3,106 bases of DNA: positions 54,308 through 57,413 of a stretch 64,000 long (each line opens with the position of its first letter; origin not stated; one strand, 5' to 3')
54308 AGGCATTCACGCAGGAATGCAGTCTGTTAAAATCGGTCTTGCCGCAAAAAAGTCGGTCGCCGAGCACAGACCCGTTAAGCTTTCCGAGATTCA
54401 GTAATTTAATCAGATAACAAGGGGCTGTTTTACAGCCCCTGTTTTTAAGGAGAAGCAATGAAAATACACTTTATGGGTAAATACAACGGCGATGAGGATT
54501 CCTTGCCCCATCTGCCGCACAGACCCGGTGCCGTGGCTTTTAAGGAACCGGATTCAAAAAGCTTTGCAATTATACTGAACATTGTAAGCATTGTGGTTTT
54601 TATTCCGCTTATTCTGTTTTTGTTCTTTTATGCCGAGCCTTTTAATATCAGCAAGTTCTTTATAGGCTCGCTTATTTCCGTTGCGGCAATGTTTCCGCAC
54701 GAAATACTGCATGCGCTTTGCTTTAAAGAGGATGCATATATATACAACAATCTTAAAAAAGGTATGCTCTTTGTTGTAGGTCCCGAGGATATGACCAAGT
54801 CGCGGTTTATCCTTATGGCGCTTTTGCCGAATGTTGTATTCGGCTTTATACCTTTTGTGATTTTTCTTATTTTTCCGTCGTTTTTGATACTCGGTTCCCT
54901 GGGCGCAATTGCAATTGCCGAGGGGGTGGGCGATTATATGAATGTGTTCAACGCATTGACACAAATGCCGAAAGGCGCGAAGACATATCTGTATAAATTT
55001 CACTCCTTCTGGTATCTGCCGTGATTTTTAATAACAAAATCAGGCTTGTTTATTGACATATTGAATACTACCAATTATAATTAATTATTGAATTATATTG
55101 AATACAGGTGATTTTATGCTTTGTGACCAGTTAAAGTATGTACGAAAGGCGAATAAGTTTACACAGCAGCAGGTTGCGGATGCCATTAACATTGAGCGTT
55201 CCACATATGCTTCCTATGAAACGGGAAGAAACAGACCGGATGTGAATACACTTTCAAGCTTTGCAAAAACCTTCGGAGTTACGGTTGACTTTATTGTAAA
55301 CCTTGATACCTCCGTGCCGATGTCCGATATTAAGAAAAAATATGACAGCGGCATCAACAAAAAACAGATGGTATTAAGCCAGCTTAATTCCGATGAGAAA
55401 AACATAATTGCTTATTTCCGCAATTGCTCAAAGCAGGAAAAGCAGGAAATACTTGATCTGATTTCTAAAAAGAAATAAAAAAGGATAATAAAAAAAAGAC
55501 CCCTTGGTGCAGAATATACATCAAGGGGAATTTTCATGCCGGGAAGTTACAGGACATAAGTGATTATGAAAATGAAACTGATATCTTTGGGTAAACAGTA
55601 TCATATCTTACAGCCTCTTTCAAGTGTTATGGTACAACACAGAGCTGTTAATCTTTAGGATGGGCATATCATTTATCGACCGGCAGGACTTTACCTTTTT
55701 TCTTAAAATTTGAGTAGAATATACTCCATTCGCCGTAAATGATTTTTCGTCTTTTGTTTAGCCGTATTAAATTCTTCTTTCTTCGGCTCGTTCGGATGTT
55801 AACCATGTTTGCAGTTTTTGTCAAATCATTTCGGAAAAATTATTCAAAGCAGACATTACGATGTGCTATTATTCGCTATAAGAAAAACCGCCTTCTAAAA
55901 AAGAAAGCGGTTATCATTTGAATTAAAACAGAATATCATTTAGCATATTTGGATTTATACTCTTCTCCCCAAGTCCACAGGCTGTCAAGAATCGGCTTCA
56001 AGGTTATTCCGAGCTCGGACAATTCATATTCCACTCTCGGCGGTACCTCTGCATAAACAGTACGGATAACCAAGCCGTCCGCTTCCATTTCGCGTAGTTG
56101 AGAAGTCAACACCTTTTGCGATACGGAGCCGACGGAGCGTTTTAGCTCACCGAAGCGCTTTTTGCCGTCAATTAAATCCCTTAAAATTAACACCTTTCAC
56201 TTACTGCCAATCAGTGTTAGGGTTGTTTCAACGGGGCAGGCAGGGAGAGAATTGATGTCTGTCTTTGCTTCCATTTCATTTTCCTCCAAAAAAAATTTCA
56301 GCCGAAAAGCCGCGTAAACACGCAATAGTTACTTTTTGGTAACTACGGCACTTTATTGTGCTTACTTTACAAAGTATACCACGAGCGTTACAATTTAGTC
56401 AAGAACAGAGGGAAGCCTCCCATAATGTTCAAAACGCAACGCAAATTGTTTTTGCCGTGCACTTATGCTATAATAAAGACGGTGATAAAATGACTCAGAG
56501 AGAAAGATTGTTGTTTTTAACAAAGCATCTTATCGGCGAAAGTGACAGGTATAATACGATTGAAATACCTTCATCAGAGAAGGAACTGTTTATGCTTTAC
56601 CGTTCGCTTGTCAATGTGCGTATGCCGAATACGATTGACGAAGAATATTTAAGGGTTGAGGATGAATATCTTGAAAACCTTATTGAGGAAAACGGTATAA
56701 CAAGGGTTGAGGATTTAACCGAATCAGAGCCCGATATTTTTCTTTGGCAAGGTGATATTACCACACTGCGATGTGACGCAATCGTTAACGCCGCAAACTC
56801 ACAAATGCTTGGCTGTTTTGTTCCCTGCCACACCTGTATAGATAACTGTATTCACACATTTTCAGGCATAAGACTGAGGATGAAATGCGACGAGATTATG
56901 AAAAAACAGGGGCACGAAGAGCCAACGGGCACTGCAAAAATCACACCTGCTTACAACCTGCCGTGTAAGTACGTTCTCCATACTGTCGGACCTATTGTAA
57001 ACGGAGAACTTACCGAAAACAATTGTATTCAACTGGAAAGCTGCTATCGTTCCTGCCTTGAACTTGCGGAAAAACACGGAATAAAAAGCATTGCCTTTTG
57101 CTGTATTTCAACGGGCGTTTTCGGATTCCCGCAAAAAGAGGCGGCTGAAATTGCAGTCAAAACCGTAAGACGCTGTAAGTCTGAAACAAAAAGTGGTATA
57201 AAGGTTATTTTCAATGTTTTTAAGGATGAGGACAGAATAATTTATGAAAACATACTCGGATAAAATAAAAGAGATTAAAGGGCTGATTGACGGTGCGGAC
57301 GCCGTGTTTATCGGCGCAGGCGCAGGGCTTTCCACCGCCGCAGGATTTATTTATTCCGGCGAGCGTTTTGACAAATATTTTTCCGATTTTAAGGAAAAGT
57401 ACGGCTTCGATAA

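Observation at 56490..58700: Macrodomain / SirTM-type sirtuin operon lacking GcvH-L and LplA2 but translationally coupled to a flavin / 2x[4Fe-4S] protein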

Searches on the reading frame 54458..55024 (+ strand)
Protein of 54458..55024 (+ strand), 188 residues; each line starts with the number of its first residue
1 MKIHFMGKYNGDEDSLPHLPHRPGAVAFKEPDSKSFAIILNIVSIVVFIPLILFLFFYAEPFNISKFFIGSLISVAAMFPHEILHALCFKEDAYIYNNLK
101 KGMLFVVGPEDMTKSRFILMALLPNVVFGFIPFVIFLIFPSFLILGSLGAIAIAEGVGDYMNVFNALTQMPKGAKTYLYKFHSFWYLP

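Call 3: search_protein_families(library=pfam, proteins=[window:54458-55024:+], max_evalue=0.01)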
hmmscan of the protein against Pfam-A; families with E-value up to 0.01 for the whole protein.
window:54458-55024:+ (188 aa): 1 family
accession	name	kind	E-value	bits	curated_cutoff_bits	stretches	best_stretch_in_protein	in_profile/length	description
PF11667.14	DUF3267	-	1.5e-21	77.2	27.1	1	76-174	3-107/108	Putative zincin peptidase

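Call 36: search_protein_families(library=padloc, proteins=[window:54458-55024:+], max_evalue=0.01)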
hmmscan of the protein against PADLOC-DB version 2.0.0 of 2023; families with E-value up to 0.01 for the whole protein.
window:54458-55024:+ (188 aa): 0 families

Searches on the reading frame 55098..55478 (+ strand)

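Call 3: search_protein_families(library=pfam, proteins=[window:55098-55478:+], max_evalue=0.01)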
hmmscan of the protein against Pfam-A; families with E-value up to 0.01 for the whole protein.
window:55098-55478:+ (126 aa): 4 families
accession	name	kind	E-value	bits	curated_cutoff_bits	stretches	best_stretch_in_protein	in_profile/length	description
PF01381.28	HTH_3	-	8.8e-14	51.7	23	1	12-65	1-54/55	Helix-turn-helix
PF13560.12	HTH_31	-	6.3e-09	36.5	27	1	10-63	4-58/64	Helix-turn-helix domain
PF12844.13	HTH_19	-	1.2e-07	31.9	30.2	1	12-62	4-54/64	Helix-turn-helix domain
PF13443.12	HTH_26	-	0.00018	22.1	22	1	12-63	2-54/63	Cro/C1-type HTH DNA-binding domain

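Call 36: search_protein_families(library=padloc, proteins=[window:55098-55478:+], max_evalue=0.01)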
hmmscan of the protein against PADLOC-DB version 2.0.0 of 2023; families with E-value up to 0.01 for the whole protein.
window:55098-55478:+ (126 aa): 18 families
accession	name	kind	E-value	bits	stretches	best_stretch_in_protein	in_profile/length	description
PDLC02926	HTH_VI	-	3e-11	41.4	1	7-91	1-85/92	-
PDLC03954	RmrA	-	3.5e-10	37.4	1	10-77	13-79/380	-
PDLC03952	RmrA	-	2e-09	34.8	1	3-72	18-87/395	-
PDLC04142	capH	-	3e-09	35.9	1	10-120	9-93/103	capH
PDLC03945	RmrA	-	7e-08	30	1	10-124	5-125/394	-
PDLC03949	RmrA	-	8.4e-08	29.5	1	10-74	5-69/363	-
PDLC03951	RmrA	-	9.5e-08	29.4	1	10-68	11-69/400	-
PDLC03947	RmrA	-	1.3e-07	28.8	1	6-76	10-80/383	-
PDLC03944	RmrA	-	2.2e-07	28.3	1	10-70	9-69/384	-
PDLC03948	RmrA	-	1.1e-05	22.5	1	8-70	9-71/397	-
PDLC03956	RmrA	-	4.1e-05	20.8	1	9-72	10-74/399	-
PDLC03955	RmrA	-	8e-05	20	1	11-77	24-89/371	-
PDLC03946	RmrA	-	0.00014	18.7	1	10-72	5-67/357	-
PDLC03665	Control_protein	-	0.00053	18.2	1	7-66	8-68/77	control protein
PDLC03943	RmrA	-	0.00061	17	1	11-92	6-90/370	-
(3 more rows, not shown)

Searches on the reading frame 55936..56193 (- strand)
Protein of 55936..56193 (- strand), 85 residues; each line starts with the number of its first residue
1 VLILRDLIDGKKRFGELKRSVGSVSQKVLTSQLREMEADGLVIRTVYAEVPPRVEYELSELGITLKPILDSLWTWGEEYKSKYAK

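Call 3: search_protein_families(library=pfam, proteins=[window:55936-56193:-], max_evalue=0.01)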
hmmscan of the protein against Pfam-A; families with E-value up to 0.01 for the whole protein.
window:55936-56193:- (85 aa): 1 family
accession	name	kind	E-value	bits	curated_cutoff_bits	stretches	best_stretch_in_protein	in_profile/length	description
PF01638.23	HxlR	-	1.8e-29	101.9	20.8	1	1-82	8-89/91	HxlR-like helix-turn-helix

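Call 4: search_protein_families(library=ncbifam, proteins=[window:55936-56193:-], max_evalue=0.01)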
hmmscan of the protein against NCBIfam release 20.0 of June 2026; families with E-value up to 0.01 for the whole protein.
window:55936-56193:- (85 aa): 2 families
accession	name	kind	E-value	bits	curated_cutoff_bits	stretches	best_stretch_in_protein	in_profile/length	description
NF047364.1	redox_TF_RrpB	exception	9.6e-29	99.7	175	1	1-80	20-104/105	MarR family transcription factor RrpB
NF047367.1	redox_TF_RrpA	exception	7.9e-20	71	185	1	13-80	34-101/101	MarR family transcription factor RrpA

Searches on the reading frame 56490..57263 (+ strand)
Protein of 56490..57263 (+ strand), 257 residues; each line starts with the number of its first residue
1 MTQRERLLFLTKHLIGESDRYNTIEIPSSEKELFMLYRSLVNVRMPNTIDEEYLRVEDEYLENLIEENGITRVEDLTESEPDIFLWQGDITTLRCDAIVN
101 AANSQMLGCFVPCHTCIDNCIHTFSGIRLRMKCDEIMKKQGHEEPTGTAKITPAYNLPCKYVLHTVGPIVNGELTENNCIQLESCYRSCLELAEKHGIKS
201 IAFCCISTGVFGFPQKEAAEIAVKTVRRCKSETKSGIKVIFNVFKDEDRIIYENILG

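Call 3: search_protein_families(library=pfam, proteins=[window:56490-57263:+], max_evalue=0.01)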
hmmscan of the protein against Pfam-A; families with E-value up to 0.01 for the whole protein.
window:56490-57263:+ (257 aa): 2 families
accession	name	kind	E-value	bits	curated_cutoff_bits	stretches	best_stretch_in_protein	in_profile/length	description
PF01661.27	Macro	-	2.4e-40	137.6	22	1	99-222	1-118/118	Macro domain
PF17266.7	DUF5332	-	0.0017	18.4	27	1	159-204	44-88/150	Family of unknown function (DUF5332)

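Call 4: search_protein_families(library=ncbifam, proteins=[window:56490-57263:+], max_evalue=0.01)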
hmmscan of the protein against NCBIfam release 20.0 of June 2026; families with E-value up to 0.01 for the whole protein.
window:56490-57263:+ (257 aa): 12 families
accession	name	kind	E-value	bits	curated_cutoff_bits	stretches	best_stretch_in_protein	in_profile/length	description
NF003163.0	PRK04143.1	equivalog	2.4e-108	361.5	272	1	2-256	3-260/265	protein-ADP-ribose hydrolase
NF001664.0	PRK00431.1-6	equivalog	4.3e-48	163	200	1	83-256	4-169/173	O-acetyl-ADP-ribose deacetylase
NF001660.0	PRK00431.1-1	equivalog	2.5e-39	134.6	271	1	85-256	7-171/177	O-acetyl-ADP-ribose deacetylase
NF001663.0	PRK00431.1-4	equivalog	1e-38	133.1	285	1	83-256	9-175/180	ADP-ribose-binding protein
NF001661.0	PRK00431.1-2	equivalog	8e-36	123.6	291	1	83-253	3-168/179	O-acetyl-ADP-ribose deacetylase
NF001667.0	PRK00431.2-3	equivalog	6.1e-26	91.2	252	1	83-255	10-172/182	ADP-ribose-binding protein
NF001668.0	PRK00431.2-4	equivalog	1.2e-21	77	278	1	82-254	50-210/220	ADP-ribose-binding protein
NF001662.0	PRK00431.1-3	equivalog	2.1e-21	76.6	215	1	85-249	7-174/185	[protein ADP-ribosylglutamate] hydrolase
NF009880.0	PRK13341.1-1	equivalog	7.3e-20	70.8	891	1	82-229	428-568/599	AAA family ATPase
NF001665.0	PRK00431.2-1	equivalog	5.1e-19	68.5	315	1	82-254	9-169/177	ADP-ribose-binding protein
NF001666.0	PRK00431.2-2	equivalog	1.3e-11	44.6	246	1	82-233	2-141/164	ADP-ribose-binding protein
TIGR02452.1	TIGR02452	hypoth_equivalog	0.0017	17.9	50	1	173-247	181-255/266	TIGR02452 family protein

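Call 6: search_solved_structures(query=window:56490-57263:+, max_evalue=0.001, show_alignments=1)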
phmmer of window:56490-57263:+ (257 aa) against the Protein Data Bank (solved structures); distinct sequences matched with E-value up to 0.001: 64 (the best 60 are shown).
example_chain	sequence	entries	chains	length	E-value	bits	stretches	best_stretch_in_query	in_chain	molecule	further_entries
8rsi_A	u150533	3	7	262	8.7e-81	274.2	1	3-256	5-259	O-acetyl-ADP-ribose deacetylase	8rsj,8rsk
5kiv_A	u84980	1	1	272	1.3e-74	254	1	4-256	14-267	Protein-ADP-ribose hydrolase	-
8rsl_A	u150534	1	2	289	1.6e-74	253.7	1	4-256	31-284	Protein-ADP-ribose hydrolase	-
8rsm_A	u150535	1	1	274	3.2e-62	213.4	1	31-256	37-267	Protein-ADP-ribose hydrolase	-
8rsn_A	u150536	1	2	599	2.8e-40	141.5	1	82-257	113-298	ADP-ribose 1''-phosphate phosphatase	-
2x47_A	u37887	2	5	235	4.7e-36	127.7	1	82-254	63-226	MACRO DOMAIN-CONTAINING PROTEIN 1 | ADP-ribose glycohydrolase MACROD1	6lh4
4iqy_A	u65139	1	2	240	1.8e-35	125.8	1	76-254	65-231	O-acetyl-ADP-ribose deacetylase MACROD2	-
6y4y_A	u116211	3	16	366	5.4e-35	124.2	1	76-254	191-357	Thioredoxin 1,ADP-ribose glycohydrolase MACROD2 | ADP-ribose glycohydrolase MACROD2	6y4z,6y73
3vfq_A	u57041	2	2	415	6.6e-32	114.1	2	84-233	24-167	Poly [ADP-ribose] polymerase 14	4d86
5cb3_A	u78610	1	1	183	9.9e-28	100.4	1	83-256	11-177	O-acetyl-ADP-ribose deacetylase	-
1spv_A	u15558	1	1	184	1.2e-27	100.2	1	83-256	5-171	putative polyprotein/phosphatase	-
5fsu_A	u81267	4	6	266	1.7e-27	99.7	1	83-257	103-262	MACRODOMAIN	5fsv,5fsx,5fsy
5cms_R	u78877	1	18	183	5e-27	98.1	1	83-256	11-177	O-acetyl-ADP-ribose deacetylase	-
5fsz_A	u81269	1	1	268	5.3e-27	98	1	82-252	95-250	MACRODOMAIN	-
5lau_A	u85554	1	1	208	9e-27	97.3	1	85-254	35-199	MacroD-type macrodomain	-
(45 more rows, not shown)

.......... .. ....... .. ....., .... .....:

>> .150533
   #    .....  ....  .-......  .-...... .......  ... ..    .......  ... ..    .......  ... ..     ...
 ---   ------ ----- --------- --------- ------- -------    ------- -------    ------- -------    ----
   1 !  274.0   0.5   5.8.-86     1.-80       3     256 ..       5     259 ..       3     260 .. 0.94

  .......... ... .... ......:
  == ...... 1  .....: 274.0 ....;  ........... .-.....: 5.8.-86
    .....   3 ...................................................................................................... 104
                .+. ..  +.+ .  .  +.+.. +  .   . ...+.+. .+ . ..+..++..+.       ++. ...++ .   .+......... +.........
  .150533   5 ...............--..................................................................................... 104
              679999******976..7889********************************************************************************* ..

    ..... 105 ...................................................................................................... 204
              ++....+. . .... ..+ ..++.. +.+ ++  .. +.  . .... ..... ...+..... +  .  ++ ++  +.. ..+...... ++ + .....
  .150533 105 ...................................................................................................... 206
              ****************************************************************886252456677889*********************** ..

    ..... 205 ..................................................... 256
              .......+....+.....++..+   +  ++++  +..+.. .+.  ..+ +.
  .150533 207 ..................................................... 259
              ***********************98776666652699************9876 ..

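Call 36: search_protein_families(library=padloc, proteins=[window:56490-57263:+], max_evalue=0.01)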
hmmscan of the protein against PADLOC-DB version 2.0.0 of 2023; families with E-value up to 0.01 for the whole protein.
window:56490-57263:+ (257 aa): 0 families
